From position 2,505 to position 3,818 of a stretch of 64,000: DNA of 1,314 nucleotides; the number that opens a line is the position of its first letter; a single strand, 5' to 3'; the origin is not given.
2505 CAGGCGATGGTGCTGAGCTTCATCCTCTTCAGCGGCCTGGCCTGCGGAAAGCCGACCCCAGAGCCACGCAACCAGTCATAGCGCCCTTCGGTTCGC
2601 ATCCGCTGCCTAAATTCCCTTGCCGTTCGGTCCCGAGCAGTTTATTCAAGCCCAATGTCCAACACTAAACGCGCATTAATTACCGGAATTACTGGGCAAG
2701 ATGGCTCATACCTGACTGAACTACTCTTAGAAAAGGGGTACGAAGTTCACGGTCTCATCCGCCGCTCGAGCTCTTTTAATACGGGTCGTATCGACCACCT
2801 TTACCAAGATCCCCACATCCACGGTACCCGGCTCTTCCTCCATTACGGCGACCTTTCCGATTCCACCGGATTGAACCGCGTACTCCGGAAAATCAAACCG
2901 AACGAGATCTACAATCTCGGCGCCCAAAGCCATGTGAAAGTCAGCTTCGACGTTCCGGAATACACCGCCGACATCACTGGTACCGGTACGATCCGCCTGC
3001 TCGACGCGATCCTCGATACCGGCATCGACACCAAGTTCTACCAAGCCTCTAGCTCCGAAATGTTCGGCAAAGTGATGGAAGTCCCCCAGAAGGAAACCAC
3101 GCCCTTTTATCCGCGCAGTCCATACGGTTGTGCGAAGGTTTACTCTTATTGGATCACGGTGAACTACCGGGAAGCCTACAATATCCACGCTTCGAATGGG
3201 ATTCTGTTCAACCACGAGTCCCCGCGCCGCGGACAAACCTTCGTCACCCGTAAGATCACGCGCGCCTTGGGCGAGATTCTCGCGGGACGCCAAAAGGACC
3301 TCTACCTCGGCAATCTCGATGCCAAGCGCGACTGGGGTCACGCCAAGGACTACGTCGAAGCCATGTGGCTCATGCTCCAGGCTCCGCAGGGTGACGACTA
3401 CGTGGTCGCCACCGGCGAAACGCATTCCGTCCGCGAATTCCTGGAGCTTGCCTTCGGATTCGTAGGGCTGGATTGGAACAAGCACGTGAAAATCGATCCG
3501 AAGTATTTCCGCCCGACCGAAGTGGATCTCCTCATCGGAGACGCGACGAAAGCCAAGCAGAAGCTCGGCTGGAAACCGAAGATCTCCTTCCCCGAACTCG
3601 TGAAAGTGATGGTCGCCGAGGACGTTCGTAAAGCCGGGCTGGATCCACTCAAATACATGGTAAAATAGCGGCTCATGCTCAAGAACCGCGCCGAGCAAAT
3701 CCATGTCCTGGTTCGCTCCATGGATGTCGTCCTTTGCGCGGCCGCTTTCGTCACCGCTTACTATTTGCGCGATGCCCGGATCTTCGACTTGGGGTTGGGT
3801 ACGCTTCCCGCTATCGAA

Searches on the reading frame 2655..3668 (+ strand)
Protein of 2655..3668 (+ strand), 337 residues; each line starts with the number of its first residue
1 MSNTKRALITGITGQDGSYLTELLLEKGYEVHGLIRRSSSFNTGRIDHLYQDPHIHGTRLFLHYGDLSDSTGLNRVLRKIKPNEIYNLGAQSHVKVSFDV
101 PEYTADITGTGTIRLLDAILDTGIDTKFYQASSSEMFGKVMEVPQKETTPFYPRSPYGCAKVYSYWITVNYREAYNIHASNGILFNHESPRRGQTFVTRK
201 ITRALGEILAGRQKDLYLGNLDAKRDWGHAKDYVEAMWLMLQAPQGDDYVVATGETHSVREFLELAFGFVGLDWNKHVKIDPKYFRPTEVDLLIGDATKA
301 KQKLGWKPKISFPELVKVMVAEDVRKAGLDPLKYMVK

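Call 59: search_protein_families(library=ncbifam, proteins=[window:2655-3668:+], max_evalue=1e-30)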
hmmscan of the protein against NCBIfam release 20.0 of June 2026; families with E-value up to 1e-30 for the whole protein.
window:2655-3668:+ (337 aa): 2 families
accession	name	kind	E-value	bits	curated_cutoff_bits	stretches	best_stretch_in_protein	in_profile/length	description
TIGR01472.1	gmd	equivalog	8.8e-170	564.4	415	1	5-326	1-341/342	GDP-mannose 4,6-dehydratase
TIGR04180.1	EDH_00030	hypoth_equivalog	7.9e-32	110.5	475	1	8-310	2-296/297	NAD-dependent 4,6-dehydratase LegB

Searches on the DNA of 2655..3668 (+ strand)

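Call 71: search_dna_similar(query=window:2655-3668:+, collection=ecoli_genomes, mode=distant, max_rows=40, rows=spread)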
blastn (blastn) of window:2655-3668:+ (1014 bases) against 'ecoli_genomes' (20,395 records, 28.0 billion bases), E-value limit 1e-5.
Records with a match: 4795; places in all: 5531; records where one place covers at least 80% of the query: 0.
Genomes with a match: 4794 of 5426; with a place that covers at least 80% of the query: 0. Places per genome that has any: lowest 1, median 1, highest 3. On chromosomes: 5526 places; on plasmids: 5.
Best place of each record, by identity: 60-80% 4795.
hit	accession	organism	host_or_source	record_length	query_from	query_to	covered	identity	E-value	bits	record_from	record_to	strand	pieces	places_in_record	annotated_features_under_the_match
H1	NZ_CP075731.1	Escherichia coli strain CP52E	Homo sapiens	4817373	11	791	77%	66.8%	8e-53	218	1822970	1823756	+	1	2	gmd: GDP-mannose 4,6-dehydratase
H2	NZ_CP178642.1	Escherichia coli strain VTB96777v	Chicken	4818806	25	701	67%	67.2%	5e-49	205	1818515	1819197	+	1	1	gmd: GDP-mannose 4,6-dehydratase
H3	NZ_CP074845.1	Escherichia coli strain 7_12_30A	bovine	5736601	25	701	67%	66.9%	1e-44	191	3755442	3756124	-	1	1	gmd: GDP-mannose 4,6-dehydratase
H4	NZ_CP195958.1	Escherichia coli strain G3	Raw wastewater influent sample from the ...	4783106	25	701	67%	66.9%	3e-46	196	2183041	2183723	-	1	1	gmd: GDP-mannose 4,6-dehydratase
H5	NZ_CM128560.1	Escherichia coli strain 4600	pig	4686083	25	701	67%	66.8%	8e-47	198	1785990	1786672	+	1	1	gmd: GDP-mannose 4,6-dehydratase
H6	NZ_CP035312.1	Escherichia coli strain D72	pig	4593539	25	701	67%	66.7%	3e-45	192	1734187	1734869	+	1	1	gmd: GDP-mannose 4,6-dehydratase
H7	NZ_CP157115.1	Escherichia coli strain UTME-8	Sus scrofa domesticus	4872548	25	701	67%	66.7%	3e-45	192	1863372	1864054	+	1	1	gmd: GDP-mannose 4,6-dehydratase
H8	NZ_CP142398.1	Escherichia coli strain SX4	Sheep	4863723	25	701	67%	66.7%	3e-45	192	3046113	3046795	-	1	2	gmd: GDP-mannose 4,6-dehydratase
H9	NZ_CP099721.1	Escherichia coli strain EC21GDE043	feces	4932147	25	701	67%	66.7%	5e-43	186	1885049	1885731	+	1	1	gmd: GDP-mannose 4,6-dehydratase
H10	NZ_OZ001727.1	Escherichia coli strain HET6 MIAE 10510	water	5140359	25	701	67%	66.7%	5e-43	186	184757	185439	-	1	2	gmd: GDP-mannose 4,6-dehydratase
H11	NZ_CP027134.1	Escherichia coli strain AR_0372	missing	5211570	25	701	67%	66.6%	1e-43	187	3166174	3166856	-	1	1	gmd: GDP-mannose 4,6-dehydratase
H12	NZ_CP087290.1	Escherichia coli strain APEC 102026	chicken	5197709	25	701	67%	66.6%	1e-43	187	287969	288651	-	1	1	gmd: GDP-mannose 4,6-dehydratase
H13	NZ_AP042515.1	Escherichia coli strain OkiPb01683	bovine feces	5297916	25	701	67%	66.6%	1e-43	187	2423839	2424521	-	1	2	gmd: GDP-mannose 4,6-dehydratase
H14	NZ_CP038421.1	Escherichia coli O157:H7 strain 7636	bovine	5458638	25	701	67%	66.5%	6e-42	181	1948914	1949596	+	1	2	gmd: GDP-mannose 4,6-dehydratase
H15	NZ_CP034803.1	Escherichia coli strain 2009C-3554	missing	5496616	25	701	67%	66.5%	6e-42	181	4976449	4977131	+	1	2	gmd: GDP-mannose 4,6-dehydratase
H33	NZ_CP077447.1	Escherichia coli O111:H8 strain SF26 102-1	cattle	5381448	25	558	53%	65.6%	5e-24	123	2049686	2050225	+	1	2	GDP-mannose 4,6-dehydratase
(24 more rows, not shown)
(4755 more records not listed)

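Call 72: get_annotated_region(hit=H33, flank=9000)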
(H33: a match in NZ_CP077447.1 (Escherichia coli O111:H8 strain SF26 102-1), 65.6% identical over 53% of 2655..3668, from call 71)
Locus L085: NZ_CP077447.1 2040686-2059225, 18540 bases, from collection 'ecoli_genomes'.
description: Escherichia coli O111:H8 strain SF26 102-1 chromosome, complete genome
organism: Escherichia coli O111:H8 strain SF26 102-1 (NCBI taxid 991910)
replicon: chromosome; assembly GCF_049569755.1
host: -; source: cattle; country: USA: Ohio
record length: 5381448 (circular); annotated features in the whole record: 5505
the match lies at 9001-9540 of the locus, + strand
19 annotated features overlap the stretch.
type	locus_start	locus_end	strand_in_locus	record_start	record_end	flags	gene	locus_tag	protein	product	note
CDS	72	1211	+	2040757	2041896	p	wza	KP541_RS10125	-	polysaccharide export protein Wza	internal stop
CDS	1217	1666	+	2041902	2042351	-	wzb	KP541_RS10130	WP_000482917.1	low molecular weight protein-tyrosine-phosphatase Wzb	-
CDS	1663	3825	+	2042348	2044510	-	wzc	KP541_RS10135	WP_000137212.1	tyrosine-protein kinase Wzc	-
CDS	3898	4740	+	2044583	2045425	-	wcaA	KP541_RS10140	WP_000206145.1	colanic acid biosynthesis glycosyltransferase WcaA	-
CDS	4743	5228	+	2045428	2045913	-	wcaB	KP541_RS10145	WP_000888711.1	colanic acid biosynthesis acetyltransferase WcaB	-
CDS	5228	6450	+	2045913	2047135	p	wcaC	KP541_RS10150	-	colanic acid biosynthesis glycosyltransferase WcaC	frameshifted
CDS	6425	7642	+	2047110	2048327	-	wcaD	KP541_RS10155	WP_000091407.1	colanic acid polymerase WcaD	-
CDS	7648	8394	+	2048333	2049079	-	wcaE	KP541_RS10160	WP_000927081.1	colanic acid biosynthesis glycosyltransferase WcaE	-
CDS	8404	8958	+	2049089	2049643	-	wcaF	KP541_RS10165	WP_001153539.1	colanic acid biosynthesis acetyltransferase WcaF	-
CDS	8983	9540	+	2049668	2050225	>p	-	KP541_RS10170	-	GDP-mannose 4,6-dehydratase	incomplete; partial in the middle of a contig; missing C-terminus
CDS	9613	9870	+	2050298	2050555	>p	-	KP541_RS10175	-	IS3 family transposase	incomplete; partial in the middle of a contig; missing C-terminus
CDS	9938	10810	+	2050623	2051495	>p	-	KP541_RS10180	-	IS30-like element IS30 family transposase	incomplete; partial in the middle of a contig; missing C-terminus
CDS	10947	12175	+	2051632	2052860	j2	-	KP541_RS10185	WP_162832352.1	IS3-like element IS2 family transposase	programmed frameshift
CDS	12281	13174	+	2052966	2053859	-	galF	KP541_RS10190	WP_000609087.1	GalU regulator GalF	-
CDS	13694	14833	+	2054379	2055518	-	-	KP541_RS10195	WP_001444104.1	glycosyltransferase family 4 protein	-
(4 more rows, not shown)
